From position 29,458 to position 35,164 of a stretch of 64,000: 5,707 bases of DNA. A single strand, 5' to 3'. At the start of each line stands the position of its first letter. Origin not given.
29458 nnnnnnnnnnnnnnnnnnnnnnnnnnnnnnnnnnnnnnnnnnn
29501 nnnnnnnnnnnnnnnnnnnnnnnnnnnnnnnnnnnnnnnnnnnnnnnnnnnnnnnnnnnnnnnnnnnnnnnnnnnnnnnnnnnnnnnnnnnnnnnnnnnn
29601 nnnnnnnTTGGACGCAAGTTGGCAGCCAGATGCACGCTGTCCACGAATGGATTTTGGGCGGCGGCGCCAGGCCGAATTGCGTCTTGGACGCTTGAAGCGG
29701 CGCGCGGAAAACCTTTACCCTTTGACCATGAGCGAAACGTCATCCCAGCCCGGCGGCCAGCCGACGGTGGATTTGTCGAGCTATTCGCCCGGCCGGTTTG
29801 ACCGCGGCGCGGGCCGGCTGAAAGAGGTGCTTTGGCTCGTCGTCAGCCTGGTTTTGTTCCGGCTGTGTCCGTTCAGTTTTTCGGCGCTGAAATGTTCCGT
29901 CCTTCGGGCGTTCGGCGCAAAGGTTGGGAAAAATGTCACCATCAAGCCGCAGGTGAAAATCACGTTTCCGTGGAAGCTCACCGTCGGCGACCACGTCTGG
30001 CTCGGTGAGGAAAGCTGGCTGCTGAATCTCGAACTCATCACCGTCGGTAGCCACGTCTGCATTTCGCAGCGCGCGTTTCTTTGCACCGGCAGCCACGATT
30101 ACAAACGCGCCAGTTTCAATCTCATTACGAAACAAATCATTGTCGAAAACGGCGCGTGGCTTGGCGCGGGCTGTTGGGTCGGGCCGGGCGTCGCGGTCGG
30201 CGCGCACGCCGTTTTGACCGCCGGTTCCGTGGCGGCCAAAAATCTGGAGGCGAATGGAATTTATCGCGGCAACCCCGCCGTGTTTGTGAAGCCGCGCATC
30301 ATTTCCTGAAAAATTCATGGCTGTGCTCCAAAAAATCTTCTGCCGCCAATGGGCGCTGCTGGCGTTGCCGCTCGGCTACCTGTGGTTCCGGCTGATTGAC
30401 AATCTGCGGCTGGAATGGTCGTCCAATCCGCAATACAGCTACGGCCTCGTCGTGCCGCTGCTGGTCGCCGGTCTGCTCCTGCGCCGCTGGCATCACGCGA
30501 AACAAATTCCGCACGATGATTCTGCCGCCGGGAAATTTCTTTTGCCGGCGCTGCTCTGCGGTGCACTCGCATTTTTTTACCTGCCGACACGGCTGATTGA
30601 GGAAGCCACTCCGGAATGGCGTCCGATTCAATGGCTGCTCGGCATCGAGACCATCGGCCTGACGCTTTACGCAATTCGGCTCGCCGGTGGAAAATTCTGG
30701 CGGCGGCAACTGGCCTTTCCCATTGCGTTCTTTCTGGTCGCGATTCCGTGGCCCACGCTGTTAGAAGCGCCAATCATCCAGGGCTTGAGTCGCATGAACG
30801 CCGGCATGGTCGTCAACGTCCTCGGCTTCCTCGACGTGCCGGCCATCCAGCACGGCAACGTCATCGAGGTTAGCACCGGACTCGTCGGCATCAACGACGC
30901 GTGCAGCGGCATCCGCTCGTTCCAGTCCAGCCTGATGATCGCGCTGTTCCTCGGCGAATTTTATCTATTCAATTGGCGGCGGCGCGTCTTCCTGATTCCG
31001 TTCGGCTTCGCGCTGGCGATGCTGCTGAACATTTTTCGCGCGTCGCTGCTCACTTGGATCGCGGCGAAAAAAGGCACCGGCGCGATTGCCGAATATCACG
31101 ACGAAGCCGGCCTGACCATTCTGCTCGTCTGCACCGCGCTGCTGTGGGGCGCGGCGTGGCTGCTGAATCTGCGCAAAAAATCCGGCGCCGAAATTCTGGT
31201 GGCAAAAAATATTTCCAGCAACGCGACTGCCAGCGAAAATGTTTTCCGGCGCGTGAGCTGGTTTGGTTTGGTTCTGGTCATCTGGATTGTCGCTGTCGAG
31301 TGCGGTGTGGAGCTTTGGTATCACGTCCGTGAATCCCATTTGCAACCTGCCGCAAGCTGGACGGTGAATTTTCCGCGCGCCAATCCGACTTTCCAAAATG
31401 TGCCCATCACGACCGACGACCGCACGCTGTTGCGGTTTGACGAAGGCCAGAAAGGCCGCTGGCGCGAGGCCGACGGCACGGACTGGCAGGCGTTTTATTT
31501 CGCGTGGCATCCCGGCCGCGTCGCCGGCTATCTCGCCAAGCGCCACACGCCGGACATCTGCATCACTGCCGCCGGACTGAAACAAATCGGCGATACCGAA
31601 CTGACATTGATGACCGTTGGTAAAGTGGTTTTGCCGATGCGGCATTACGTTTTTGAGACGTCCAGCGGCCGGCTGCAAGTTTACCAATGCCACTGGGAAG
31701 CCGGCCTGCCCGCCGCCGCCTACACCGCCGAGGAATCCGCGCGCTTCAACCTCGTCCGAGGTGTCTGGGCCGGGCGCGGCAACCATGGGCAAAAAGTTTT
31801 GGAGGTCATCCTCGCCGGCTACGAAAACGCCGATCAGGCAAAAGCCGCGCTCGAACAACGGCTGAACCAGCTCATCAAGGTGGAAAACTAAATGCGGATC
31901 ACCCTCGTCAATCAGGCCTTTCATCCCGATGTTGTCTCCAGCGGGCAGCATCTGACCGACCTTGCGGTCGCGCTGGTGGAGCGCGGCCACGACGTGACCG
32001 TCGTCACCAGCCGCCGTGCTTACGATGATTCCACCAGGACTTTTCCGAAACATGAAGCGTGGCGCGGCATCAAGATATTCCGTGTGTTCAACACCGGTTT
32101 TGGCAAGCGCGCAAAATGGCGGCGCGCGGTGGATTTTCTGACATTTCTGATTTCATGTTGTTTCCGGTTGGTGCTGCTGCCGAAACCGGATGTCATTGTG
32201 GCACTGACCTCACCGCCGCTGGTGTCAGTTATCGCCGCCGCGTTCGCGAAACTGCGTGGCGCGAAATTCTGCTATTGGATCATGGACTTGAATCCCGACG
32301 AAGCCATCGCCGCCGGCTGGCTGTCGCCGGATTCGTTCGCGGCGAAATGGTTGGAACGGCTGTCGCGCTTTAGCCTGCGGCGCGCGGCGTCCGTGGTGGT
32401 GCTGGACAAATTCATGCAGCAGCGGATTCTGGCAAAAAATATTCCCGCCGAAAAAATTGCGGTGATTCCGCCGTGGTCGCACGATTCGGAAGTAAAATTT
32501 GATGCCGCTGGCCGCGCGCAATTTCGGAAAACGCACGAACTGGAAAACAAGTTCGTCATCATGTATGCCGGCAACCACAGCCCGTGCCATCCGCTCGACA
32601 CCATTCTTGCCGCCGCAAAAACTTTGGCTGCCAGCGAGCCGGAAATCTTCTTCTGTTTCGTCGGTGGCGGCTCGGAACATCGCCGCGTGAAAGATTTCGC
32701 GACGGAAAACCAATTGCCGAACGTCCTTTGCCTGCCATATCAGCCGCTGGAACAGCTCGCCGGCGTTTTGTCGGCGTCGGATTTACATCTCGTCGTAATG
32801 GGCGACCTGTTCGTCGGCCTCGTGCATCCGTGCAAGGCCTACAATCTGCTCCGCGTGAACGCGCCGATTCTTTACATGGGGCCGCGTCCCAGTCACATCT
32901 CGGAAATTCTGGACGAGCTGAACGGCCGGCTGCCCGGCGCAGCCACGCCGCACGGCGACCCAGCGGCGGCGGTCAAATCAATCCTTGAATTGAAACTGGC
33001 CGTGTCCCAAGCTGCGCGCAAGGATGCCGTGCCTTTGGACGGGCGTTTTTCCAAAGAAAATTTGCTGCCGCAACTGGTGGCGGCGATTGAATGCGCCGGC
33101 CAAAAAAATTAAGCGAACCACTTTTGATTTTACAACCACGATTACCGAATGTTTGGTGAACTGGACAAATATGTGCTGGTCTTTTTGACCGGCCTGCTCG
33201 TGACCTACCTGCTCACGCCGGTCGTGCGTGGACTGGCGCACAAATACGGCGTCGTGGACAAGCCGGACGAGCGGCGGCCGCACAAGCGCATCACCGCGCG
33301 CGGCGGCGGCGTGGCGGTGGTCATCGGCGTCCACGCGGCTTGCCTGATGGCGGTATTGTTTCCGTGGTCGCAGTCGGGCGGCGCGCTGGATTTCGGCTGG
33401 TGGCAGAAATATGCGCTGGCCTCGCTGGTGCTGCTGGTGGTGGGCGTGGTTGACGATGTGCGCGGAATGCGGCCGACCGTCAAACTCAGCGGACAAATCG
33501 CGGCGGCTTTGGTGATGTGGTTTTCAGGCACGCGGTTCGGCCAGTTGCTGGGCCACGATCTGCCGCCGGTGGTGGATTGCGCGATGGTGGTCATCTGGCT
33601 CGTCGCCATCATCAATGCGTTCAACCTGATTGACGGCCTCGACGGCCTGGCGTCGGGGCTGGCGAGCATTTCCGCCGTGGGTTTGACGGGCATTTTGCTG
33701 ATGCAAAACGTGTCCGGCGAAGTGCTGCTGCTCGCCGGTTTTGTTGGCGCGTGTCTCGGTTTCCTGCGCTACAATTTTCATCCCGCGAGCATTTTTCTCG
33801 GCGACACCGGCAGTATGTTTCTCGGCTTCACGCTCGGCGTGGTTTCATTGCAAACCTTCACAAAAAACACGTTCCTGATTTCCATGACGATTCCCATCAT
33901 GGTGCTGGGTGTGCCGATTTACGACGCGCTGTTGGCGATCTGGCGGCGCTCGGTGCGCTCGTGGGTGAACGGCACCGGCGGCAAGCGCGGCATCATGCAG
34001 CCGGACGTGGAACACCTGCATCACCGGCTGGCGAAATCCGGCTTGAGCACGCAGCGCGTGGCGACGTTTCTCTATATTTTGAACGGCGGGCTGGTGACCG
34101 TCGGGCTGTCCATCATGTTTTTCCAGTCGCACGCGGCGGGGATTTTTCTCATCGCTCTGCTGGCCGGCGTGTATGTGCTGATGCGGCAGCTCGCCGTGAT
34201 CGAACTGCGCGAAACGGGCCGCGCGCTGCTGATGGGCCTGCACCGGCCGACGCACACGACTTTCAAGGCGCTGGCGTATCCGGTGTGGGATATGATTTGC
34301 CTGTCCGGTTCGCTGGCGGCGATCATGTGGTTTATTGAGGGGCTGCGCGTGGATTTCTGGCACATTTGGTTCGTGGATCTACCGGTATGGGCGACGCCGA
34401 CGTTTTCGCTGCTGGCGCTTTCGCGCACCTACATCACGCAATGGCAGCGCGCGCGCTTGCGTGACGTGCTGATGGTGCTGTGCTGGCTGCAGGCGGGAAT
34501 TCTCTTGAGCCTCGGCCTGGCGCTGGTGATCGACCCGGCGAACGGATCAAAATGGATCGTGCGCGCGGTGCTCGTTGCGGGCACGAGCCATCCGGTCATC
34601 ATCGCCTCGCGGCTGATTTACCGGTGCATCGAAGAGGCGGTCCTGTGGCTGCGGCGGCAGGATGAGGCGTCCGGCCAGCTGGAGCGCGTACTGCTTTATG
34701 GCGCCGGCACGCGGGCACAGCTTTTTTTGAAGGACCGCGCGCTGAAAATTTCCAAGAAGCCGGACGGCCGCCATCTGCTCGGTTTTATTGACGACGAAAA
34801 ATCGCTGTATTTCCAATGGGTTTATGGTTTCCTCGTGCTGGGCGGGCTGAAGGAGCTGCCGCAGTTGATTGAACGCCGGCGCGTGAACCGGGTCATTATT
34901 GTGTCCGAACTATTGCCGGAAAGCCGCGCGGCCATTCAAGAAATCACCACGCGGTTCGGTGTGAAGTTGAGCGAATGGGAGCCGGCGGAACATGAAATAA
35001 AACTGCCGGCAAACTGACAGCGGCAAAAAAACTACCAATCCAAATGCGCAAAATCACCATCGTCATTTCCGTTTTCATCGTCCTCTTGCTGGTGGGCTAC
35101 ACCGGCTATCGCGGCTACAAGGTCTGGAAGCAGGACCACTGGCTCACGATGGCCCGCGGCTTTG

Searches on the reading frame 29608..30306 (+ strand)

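Call 43: search_protein_families(library=ncbifam, proteins=[window:29608-30306:+], max_evalue=0.01)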
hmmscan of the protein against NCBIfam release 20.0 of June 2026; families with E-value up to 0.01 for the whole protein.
window:29608-30306:+ (233 aa): 25 families
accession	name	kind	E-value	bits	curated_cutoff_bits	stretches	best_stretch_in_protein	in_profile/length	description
NF007797.0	PRK10502.1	subfamily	9.5e-72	240.5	192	1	54-232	3-181/183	WcaF family extracellular polysaccharide biosynthesis acetyltransferase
NF038307.1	EPS_acetyl_HpsU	equivalog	3.1e-53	180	305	1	54-225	2-173/178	hormogonium polysaccharide biosynthesis acetyltransferase HpsU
TIGR04008.1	WcaF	equivalog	8.3e-49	165.9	326.3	1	55-231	3-179/180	colanic acid biosynthesis acetyltransferase WcaF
NF007499.0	PRK10092.1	equivalog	3.3e-11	43.3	314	1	108-228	58-181/183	maltose O-acetyltransferase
NF007076.0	PRK09527.1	equivalog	1.2e-10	41.1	347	1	97-226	49-181/203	galactoside O-acetyltransferase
TIGR03570.1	NeuD_NnaD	subfamily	2.1e-10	40.5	160.8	1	173-224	150-201/202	NeuD/PglB/VioB family sugar acetyltransferase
NF058585.1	HptprglPActTf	PfamEq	1.6e-09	37.6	300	1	142-227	76-157/172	heptaprenylglyceryl phosphate O-acetyltransferase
NF007240.0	PRK09677.1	equivalog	1.6e-09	37.5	243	1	124-228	66-182/192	putative lipopolysaccharide biosynthesis O-acetyl transferase WbbJ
NF000311.1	Vat_ABCDEFH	equivalog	7.8e-09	35.4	300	1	176-231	110-165/201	Vat family streptogramin A O-acetyltransferase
TIGR02353.1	NRPS_term_dom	equivalog_domain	1.1e-08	33.9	423.1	2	126-224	600-695/695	Pls/PosA family non-ribosomal peptide synthetase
NF000490.1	chloram_CatB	equivalog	2.1e-07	30.5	350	1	176-230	110-164/210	type B chloramphenicol O-acetyltransferase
TIGR03308.1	phn_thr-fam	hypoth_equivalog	2.2e-07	30.9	201.65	1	175-231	107-163/204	phosphonate metabolim protein, transferase hexapeptide repeat family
NF000147.1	stregram_VatF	exception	2.7e-07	30.3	400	1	178-231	122-175/221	streptogramin A O-acetyltransferase Vat(F)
NF000504.1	stregram_VatH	exception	1.5e-06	28.3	475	1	175-231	116-172/216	streptogramin A O-acetyltransferase Vat(H)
NF000101.1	stregram_VatA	exception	4.2e-06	26.5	450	1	175-231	117-173/219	streptogramin A O-acetyltransferase Vat(A)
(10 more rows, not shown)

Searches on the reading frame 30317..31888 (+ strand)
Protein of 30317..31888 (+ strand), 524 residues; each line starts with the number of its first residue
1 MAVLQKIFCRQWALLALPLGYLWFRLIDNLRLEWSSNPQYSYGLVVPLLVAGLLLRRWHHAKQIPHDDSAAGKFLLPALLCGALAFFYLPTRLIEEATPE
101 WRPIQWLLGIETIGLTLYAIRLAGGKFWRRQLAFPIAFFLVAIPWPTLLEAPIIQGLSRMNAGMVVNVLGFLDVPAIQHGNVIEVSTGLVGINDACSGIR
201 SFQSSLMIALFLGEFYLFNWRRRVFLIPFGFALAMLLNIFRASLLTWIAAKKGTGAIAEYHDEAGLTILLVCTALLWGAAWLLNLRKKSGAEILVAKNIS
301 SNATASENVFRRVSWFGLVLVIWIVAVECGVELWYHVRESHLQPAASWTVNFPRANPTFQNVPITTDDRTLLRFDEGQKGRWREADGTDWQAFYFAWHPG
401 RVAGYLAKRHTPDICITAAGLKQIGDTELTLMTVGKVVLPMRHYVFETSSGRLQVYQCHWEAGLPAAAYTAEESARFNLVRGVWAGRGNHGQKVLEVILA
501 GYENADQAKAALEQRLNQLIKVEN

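Call 12: search_protein_families(library=pfam, proteins=[window:30317-31888:+], max_evalue=0.001)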
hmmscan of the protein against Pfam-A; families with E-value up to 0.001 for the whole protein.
window:30317-31888:+ (524 aa): 1 family
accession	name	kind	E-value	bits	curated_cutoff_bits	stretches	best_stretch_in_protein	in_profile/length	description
PF09721.15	Exosortase_EpsH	-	3.1e-38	132.1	25.7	1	24-283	9-254/254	Transmembrane exosortase (Exosortase_EpsH)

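Call 43: search_protein_families(library=ncbifam, proteins=[window:30317-31888:+], max_evalue=0.01)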
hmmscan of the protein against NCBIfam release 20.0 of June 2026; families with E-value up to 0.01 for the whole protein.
window:30317-31888:+ (524 aa): 18 families
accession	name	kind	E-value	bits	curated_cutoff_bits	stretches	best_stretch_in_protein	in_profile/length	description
TIGR04152.1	exosort_VPLPA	exception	4.3e-36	125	400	1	33-520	3-478/486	VPLPA-CTERM-specific exosortase XrtD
TIGR03109.2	exosort_XrtA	exception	1.6e-27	96.6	208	1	13-282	4-258/261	exosortase A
TIGR02602.1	8TM_EpsH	subfamily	2.5e-26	92.7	105.55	1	34-277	4-234/241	exosortase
NF038142.1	exosort_XrtW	exception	6.9e-22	77.4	425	1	11-326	4-306/494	exosortase W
NF035943.2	exosort_XrtV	exception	6.6e-17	61.7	313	1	33-284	27-267/270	exosortase V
TIGR04178.1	exo_archaeo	signature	1.3e-14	54.3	23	1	191-284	2-96/97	exosortase/archaeosortase family protein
NF033464.1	cyanoexo_CrtC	exception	1.7e-10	40.9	225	1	135-265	120-256/278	cyanoexosortase C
TIGR04151.1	exosort_VPDSG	exception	5.8e-10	39.1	300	1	35-273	54-288/306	VPDSG-CTERM-specific exosortase XrtC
TIGR03763.1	cyanoexo_CrtA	exception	8e-09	35.4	150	1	110-279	91-254/260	cyanoexosortase A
TIGR04489.1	exosort_XrtO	exception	6.2e-08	31.8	250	1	106-306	73-281/451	exosortase O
TIGR04476.1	exosort_XrtN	exception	6.9e-06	25.4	200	1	162-281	123-243/406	exosortase N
TIGR03762.1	archaeo_artC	exception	1.2e-05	25.3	100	1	189-276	180-268/274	archaeosortase C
NF046081.1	exosort_XrtX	exception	3.2e-05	23.9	170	1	163-281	42-158/168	exosortase X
TIGR04156.1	cyanoexo_CrtB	exception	5.4e-05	22.8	300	1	113-269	97-252/280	cyanoexosortase B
TIGR03113.1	exosort_XrtB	exception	0.00016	21.4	275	1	122-283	101-264/268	exosortase B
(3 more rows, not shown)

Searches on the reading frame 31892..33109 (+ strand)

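Call 12: search_protein_families(library=pfam, proteins=[window:31892-33109:+], max_evalue=0.001)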
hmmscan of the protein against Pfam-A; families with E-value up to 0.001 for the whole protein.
window:31892-33109:+ (406 aa): 3 families
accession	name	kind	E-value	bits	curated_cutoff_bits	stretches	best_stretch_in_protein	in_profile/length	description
PF13579.12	Glyco_trans_4_4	-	4.6e-21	76.2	29.7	1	18-195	4-158/158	Glycosyl transferase 4-like domain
PF13439.12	Glyco_transf_4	-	2.6e-15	57.3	28.5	1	18-194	5-164/170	Glycosyltransferase Family 4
PF00534.26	Glycos_transf_1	-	5.9e-07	29.6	26.4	1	210-299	5-96/172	Glycosyl transferases group 1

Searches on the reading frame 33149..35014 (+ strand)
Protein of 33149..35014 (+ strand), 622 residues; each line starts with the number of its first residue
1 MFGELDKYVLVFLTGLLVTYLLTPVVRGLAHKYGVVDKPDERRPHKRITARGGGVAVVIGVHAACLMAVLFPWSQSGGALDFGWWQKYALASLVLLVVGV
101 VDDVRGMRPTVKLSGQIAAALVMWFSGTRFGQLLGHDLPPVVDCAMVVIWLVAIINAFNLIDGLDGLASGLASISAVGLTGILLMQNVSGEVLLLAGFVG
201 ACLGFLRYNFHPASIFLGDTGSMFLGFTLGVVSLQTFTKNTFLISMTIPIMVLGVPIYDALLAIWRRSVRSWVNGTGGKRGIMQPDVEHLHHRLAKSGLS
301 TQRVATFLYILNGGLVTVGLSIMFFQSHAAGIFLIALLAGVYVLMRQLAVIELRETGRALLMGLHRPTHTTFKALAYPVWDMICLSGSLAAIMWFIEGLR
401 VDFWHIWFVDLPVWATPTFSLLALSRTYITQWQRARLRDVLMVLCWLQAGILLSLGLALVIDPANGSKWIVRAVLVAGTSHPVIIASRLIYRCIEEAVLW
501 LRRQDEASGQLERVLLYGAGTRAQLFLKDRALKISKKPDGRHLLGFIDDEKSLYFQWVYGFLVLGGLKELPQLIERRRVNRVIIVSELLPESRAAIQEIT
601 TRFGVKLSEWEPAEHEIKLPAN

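Call 12: search_protein_families(library=pfam, proteins=[window:33149-35014:+], max_evalue=0.001)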
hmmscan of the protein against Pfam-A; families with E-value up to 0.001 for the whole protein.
window:33149-35014:+ (622 aa): 1 family
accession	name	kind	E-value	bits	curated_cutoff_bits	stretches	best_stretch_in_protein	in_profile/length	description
PF00953.26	Glycos_transf_4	-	3.7e-37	128.2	27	1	88-235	4-158/160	Glycosyl transferase family 4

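Call 43: search_protein_families(library=ncbifam, proteins=[window:33149-35014:+], max_evalue=0.01)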
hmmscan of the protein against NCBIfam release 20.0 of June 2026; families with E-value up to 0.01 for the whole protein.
window:33149-35014:+ (622 aa): 5 families
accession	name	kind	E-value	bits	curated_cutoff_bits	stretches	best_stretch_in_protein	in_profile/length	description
TIGR02380.1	ECA_wecA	exception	4.6e-28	98.4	326.05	1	10-320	6-306/346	UDP-N-acetylglucosamine--undecaprenyl-phosphate N-acetylglucosaminephosphotransferase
NF053644.1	MraY_archaea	equivalog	2.9e-25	89.3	450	1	109-311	150-331/340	pseudomurein biosynthesis MraY family phospho-N-acetylmuramoyl-pentapeptide-transferase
TIGR00445.1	mraY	equivalog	1.5e-18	67.4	192.05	1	137-321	132-316/321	phospho-N-acetylmuramoyl-pentapeptide-transferase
TIGR03025.1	EPS_sugtrans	subfamily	3.9e-08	32.9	295.55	1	380-593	2-203/445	exopolysaccharide biosynthesis polyprenyl glycosylphosphotransferase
TIGR03023.1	WcaJ_sugtrans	equivalog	4.9e-06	26.1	410.75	1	391-601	15-214/453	undecaprenyl-phosphate glucose phosphotransferase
